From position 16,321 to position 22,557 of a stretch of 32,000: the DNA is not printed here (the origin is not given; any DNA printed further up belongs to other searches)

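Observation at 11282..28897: Half the window is one co-directional cluster: consensus promoter, two retropepsin-like genes, then three giant envelope proteins with unrelated repeat architectures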

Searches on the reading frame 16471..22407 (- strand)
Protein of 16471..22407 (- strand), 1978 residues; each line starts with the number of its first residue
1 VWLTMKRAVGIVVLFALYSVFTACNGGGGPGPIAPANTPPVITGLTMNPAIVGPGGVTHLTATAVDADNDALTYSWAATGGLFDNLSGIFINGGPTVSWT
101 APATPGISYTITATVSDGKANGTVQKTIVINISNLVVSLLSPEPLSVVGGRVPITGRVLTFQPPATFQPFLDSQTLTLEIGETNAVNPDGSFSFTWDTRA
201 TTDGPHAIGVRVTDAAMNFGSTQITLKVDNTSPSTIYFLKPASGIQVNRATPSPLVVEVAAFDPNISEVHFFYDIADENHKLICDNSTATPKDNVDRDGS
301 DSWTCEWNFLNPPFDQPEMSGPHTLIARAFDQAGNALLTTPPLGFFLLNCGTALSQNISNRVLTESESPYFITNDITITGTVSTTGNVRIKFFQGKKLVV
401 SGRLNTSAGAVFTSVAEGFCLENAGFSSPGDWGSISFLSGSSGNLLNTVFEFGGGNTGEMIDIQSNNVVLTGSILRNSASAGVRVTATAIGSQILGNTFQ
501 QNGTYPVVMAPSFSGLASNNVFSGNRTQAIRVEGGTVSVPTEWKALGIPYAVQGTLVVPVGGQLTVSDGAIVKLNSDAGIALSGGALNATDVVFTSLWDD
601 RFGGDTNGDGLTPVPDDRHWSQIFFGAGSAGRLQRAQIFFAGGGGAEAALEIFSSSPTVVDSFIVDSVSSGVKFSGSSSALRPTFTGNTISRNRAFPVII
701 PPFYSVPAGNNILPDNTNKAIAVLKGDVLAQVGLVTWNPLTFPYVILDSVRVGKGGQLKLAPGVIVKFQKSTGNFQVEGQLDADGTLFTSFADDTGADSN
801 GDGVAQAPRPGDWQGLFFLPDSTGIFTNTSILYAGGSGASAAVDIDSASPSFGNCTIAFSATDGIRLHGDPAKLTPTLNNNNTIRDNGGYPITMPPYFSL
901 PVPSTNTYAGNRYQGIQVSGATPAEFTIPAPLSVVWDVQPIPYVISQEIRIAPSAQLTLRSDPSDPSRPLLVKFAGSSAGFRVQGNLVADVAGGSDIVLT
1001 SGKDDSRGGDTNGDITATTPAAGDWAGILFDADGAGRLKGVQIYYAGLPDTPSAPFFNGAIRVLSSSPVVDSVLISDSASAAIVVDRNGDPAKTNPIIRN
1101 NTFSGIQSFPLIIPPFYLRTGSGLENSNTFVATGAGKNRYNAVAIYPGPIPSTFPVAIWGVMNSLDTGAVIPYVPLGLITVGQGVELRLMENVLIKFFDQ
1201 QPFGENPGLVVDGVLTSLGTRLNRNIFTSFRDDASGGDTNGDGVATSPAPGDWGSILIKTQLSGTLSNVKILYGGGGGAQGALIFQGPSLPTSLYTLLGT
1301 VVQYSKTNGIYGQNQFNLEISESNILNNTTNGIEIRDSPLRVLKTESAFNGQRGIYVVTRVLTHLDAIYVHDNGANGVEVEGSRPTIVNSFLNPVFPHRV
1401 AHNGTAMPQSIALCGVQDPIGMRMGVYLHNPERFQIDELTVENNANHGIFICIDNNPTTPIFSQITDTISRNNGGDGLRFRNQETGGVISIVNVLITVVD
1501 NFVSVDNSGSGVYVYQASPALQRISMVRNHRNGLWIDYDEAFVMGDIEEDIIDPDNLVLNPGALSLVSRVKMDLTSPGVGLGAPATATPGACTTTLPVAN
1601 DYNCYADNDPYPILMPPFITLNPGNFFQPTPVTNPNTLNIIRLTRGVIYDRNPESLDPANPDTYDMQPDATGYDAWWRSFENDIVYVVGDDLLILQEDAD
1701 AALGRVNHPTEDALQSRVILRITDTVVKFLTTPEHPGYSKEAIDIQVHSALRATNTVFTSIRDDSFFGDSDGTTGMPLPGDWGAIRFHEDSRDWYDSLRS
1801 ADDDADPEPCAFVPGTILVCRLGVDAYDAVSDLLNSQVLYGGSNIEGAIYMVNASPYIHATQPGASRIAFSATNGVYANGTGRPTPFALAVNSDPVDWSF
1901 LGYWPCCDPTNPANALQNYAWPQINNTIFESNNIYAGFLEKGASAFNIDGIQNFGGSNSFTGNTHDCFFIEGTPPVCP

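Call 4: search_protein_families(library=pfam, proteins=[window:16471-22407:-], max_evalue=0.01)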
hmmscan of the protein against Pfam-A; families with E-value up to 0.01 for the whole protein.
window:16471-22407:- (1978 aa): 5 families
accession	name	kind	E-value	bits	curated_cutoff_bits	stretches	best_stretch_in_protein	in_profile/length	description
PF13229.12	Beta_helix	-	3.2e-22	79.3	25.9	3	1265-1388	12-130/158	Right handed beta helix region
PF05048.19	NosD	-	2.9e-06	27.3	23.6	0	444-530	94-177/212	Periplasmic copper-binding protein (NosD)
PF19077.6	Big_13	-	1.4e-05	25.9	27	1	176-230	43-102/102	Bacterial Ig-like domain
PF17963.7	Big_9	-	0.00072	20.8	23.6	1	37-130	1-88/89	Bacterial Ig domain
PF17957.7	Big_7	-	0.0017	19.4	24.1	0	136-209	2-69/70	Bacterial Ig domain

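Call 7: search_protein_families(library=ncbifam, proteins=[window:16471-22407:-], max_evalue=0.01)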
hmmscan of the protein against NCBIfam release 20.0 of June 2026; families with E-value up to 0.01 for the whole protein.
window:16471-22407:- (1978 aa): 2 families
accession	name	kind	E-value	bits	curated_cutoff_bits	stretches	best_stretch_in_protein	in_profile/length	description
NF038111.1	rhom_dep_M36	equivalog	1.1e-07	29.7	1700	1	34-137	1181-1280/1315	rhombosortase-dependent M36 family metallopeptidase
NF038112.1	myxo_dep_M36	subfamily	0.00015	19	1500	1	36-134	1285-1377/1604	myxosortase-dependent M36 family metallopeptidase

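Call 14: find_homologous_proteins(query=window:16471-22395:-, max_evalue=0.00001)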
Query window:16471-22395:- (1974 aa): 11 proteins with E <= 0.00001 among 8000 candidates.
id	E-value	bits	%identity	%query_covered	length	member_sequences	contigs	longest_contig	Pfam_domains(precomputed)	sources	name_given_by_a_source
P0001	0.0e+0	4496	100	100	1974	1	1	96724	PF13229.13,PF19077.7,PF05048.20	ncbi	-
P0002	0.0e+0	4001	89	100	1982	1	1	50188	PF13229.13,PF17957.8,PF19077.7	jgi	-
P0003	0.0e+0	1459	41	98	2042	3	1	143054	PF13229.13,PF05048.20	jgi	jgi:hypothetical protein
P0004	0.0e+0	1388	40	98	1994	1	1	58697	PF13229.13,PF17957.8,PF05048.20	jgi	jgi:hypothetical protein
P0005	0.0e+0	1384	40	98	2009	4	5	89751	PF13229.13,PF17957.8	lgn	-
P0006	0.0e+0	1176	36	100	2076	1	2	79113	PF13229.13,PF17957.8,PF05048.20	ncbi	-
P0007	1.5e-55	206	36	6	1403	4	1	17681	PF07495.20,PF21027.4,PF13895.13,PF22352.3,PF00801.27,PF17963.8,PF13927.13,PF06739.18,PF18911.7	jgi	-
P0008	9.5e-53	197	27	46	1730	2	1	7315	PF13229.13,PF18962.8,PF13860.13,PF28492.1,PF05048.20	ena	-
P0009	5.4e-51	191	27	44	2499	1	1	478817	PF13229.13,PF12573.14,PF07705.18,PF19077.7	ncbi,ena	-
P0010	3.1e-7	46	26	12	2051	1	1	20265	PF02494.23,PF17957.8,PF13750.13,PF19077.7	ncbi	-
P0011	4.7e-7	45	36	4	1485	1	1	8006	PF02585.23,PF00801.27,PF17892.8,PF18246.7,PF24135.2,PF18911.7,PF00754.32,PF21027.4,PF22352.3,PF17963.8,PF22633.4,PF13860.13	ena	-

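Call 15: find_encoding_contigs(protein=P0001, flank=10000, max_places=3)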
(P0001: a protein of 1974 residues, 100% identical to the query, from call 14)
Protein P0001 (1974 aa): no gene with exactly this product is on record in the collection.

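Call 16: find_encoding_contigs(protein=P0002, flank=10000, max_places=3)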
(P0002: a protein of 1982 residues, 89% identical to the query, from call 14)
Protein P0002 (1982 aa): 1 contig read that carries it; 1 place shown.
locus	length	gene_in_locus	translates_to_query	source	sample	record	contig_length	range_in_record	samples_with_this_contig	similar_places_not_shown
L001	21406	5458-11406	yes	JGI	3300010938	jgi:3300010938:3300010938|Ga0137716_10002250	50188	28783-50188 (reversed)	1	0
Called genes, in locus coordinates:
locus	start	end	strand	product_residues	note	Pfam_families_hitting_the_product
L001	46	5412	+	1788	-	PF10102:DUF2341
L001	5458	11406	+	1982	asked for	PF17957:Big_7 (faint), PF19077:Big_13 (faint), PF13229:Beta_helix (weak)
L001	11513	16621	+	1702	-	PF00041:fn3 (faint), PF21910:GH85_C (faint), PF24489:Ig_J_second (faint), PF25833:Fn3_SaeA_3rd (faint), PF01839:FG-GAP (faint), PF13517:FG-GAP_3 (weak)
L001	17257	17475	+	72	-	-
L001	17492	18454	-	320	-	PF01040:UbiA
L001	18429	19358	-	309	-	PF02790:COX2_TM, PF13473:Cupredoxin_1 (weak), PF00116:COX2, PF00034:Cytochrom_C, PF13442:Cytochrome_CBB3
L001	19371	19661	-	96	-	PF03626:COX4_pro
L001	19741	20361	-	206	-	PF00510:COX3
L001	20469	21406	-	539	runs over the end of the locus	PF00115:COX1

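Call 17: find_encoding_contigs(protein=P0003, flank=10000, max_places=3)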
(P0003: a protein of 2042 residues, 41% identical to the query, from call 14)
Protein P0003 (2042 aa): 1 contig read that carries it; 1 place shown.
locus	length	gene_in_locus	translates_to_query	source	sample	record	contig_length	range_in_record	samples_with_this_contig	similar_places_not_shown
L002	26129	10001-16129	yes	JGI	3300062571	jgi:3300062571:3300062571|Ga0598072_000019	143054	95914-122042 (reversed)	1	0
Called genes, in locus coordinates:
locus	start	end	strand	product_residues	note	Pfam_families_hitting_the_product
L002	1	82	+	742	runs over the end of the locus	PF23409:Beta-prop_EML (faint), PF07494:Reg_prop (faint), PF23381:Beta-prop_IFT122_1st (faint)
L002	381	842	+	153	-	PF02566:OsmC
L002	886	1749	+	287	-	PF01734:Patatin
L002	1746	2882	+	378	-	PF05343:Peptidase_M42, PF01546:Peptidase_M20 (weak)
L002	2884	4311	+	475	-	PF01546:Peptidase_M20, PF07687:M20_dimer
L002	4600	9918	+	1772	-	PF10102:DUF2341 (weak), PF20773:InhA-like_MAM (weak)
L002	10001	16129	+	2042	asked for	PF05048:NosD (faint), PF13229:Beta_helix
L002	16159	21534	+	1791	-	PF00041:fn3 (faint), PF21910:GH85_C (faint), PF24489:Ig_J_second (faint), PF25832:Fn3_SaeA_2nd (faint), PF25833:Fn3_SaeA_3rd (faint), PF25292:Beta-prop_CGLA (faint), PF13517:FG-GAP_3 (weak), PF13517:FG-GAP_3, +3 more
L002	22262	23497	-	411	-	PF00152:tRNA-synt_2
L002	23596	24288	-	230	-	PF07722:Peptidase_C26, PF00117:GATase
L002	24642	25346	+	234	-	PF00072:Response_reg, PF00486:Trans_reg_C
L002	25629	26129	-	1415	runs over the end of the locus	PF17957:Big_7 (faint), PF24421:Ig_J (faint), PF13750:Big_3_3 (faint), PF19077:Big_13 (faint), PF07495:Y_Y_Y (faint)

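Call 18: find_encoding_contigs(protein=P0004, flank=10000, max_places=3)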
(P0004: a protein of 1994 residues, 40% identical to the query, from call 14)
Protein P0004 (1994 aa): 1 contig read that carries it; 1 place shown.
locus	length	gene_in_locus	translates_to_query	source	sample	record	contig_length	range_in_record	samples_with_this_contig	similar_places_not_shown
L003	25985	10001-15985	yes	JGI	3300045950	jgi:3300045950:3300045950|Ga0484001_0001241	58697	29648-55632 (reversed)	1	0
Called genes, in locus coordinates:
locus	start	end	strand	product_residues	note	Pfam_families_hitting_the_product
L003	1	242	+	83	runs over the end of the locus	-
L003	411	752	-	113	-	-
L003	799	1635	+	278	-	PF01734:Patatin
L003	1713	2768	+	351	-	PF05343:Peptidase_M42, PF01546:Peptidase_M20 (weak)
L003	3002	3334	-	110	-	-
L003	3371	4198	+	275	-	PF07687:M20_dimer, PF01546:Peptidase_M20 (weak)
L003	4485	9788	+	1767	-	PF10102:DUF2341 (weak), PF20773:InhA-like_MAM (weak)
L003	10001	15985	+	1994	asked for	PF17957:Big_7 (faint), PF05048:NosD (faint), PF13229:Beta_helix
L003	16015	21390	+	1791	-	PF00041:fn3 (faint), PF21910:GH85_C (faint), PF25832:Fn3_SaeA_2nd (faint), PF24489:Ig_J_second (faint), PF25833:Fn3_SaeA_3rd (faint), PF13517:FG-GAP_3 (weak), PF13517:FG-GAP_3, PF13517:FG-GAP_3 (weak), +4 more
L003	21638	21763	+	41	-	-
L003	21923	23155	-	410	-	PF00152:tRNA-synt_2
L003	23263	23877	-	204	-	PF07722:Peptidase_C26, PF00117:GATase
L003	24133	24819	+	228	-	PF00072:Response_reg, PF00486:Trans_reg_C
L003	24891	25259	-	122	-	PF01850:PIN (weak)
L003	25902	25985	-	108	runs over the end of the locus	PF01909:NTP_transf_2, PF18765:Polbeta (weak)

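Call 19: find_encoding_contigs(protein=P0005, flank=10000, max_places=4)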
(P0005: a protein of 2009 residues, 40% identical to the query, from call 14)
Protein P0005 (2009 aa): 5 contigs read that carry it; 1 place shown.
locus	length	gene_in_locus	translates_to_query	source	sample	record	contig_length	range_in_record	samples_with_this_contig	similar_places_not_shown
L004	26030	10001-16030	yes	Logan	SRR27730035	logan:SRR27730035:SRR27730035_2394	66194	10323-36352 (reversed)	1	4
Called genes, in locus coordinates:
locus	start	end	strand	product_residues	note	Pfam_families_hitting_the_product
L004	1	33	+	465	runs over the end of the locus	PF00206:Lyase_1, PF10415:FumaraseC_C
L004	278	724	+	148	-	PF02566:OsmC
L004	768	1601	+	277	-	PF01734:Patatin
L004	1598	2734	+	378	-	PF05343:Peptidase_M42, PF01546:Peptidase_M20 (weak)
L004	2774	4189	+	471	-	PF01546:Peptidase_M20, PF07687:M20_dimer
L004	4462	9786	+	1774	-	PF10102:DUF2341, PF20773:InhA-like_MAM (weak)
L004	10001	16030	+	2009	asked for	PF17957:Big_7 (faint), PF13229:Beta_helix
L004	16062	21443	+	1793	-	PF00041:fn3 (faint), PF21910:GH85_C (faint), PF25832:Fn3_SaeA_2nd (faint), PF25833:Fn3_SaeA_3rd (faint), PF24489:Ig_J_second (faint), PF01839:FG-GAP (faint), PF13517:FG-GAP_3 (weak), PF13517:FG-GAP_3, +2 more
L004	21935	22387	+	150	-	-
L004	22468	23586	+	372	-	PF01008:IF-2B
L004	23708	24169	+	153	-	PF10604:Polyketide_cyc2, PF03364:Polyketide_cyc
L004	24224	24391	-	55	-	-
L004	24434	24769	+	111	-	PF01329:Pterin_4a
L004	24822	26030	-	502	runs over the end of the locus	PF00850:Hist_deacetyl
